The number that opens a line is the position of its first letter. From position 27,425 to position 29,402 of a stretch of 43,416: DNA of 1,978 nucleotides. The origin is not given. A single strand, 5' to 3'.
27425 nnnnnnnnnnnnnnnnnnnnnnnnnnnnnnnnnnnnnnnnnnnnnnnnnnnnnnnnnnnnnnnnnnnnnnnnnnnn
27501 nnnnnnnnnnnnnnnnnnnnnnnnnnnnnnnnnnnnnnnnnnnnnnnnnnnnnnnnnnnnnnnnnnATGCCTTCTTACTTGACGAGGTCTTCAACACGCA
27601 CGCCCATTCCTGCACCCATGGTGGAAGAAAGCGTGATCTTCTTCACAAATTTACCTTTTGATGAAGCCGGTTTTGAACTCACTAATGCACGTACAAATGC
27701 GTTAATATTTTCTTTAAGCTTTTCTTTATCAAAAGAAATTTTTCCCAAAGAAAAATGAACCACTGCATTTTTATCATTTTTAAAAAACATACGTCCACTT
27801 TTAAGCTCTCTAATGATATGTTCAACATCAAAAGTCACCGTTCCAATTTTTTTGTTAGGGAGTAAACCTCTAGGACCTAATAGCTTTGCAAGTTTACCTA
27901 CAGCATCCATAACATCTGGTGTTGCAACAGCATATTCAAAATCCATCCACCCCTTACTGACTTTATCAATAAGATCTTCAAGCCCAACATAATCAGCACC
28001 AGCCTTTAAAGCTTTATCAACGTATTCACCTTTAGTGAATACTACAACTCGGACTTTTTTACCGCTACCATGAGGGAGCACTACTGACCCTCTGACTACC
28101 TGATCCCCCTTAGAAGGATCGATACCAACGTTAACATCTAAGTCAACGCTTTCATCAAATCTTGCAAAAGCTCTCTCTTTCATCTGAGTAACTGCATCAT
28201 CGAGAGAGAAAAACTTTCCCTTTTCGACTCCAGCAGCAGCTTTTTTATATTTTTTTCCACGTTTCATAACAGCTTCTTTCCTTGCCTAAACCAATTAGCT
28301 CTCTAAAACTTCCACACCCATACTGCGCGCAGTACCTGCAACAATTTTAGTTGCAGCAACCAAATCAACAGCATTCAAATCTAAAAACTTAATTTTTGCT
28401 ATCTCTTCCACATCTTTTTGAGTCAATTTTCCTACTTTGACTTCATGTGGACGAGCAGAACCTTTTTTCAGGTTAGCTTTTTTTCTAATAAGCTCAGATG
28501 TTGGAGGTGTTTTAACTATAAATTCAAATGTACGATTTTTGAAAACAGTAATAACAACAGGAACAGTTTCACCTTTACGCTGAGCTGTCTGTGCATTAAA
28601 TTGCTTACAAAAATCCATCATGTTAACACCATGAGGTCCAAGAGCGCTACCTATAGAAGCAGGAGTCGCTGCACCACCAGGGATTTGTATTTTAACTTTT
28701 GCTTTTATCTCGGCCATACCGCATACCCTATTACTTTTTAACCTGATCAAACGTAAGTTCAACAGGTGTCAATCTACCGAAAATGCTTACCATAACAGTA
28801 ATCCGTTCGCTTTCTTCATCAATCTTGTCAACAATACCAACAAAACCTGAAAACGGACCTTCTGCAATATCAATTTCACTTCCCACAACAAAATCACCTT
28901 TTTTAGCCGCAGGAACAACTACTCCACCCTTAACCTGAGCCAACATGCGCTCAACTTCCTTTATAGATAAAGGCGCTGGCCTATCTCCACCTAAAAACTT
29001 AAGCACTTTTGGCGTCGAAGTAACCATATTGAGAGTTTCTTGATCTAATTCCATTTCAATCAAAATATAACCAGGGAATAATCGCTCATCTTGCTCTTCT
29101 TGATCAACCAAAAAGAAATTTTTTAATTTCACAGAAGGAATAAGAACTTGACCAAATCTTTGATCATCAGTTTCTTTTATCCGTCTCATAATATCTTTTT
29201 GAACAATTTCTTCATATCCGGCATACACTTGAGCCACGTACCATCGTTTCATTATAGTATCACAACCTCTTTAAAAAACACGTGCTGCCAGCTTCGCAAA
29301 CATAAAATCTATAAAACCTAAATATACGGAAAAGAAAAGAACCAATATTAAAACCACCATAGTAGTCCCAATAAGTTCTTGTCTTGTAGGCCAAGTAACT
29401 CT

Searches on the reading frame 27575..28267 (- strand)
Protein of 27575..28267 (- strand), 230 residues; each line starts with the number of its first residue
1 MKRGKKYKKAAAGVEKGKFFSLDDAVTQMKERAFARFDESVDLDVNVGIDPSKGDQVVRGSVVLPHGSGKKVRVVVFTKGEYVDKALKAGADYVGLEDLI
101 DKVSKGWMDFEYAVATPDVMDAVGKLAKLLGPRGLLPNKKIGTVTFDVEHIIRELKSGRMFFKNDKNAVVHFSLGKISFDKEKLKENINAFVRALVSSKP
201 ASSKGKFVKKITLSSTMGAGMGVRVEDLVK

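Call 88: search_protein_families(library=pfam, proteins=[window:27575-28267:-], max_evalue=0.00001)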
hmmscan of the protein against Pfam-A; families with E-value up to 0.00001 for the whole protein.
window:27575-28267:- (230 aa): 1 family
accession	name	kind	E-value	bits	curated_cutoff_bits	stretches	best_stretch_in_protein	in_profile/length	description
PF00687.26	Ribosomal_L1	-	1.3e-60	204.9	32.2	1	30-218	2-197/198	Ribosomal protein L1p/L10e family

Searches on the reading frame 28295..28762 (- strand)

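Call 88: search_protein_families(library=pfam, proteins=[window:28295-28762:-], max_evalue=0.00001)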
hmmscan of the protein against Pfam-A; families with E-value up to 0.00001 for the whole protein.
window:28295-28762:- (155 aa): 2 families
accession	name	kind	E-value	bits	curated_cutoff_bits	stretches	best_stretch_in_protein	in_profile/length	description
PF00298.24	Ribosomal_L11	-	2.3e-25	89.2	21.4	1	84-152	1-69/69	Ribosomal protein L11, RNA binding domain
PF03946.19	Ribosomal_L11_N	-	8.8e-25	86.7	32.9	1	23-79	1-58/58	Ribosomal protein L11, N-terminal domain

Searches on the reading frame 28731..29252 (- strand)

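Call 88: search_protein_families(library=pfam, proteins=[window:28731-29252:-], max_evalue=0.00001)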
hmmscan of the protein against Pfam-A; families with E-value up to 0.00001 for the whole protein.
window:28731-29252:- (173 aa): 1 family
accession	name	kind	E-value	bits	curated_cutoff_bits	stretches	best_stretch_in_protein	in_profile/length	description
PF02357.24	NusG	-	2.3e-19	70.1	22.2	1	2-104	1-93/93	Transcription termination factor nusG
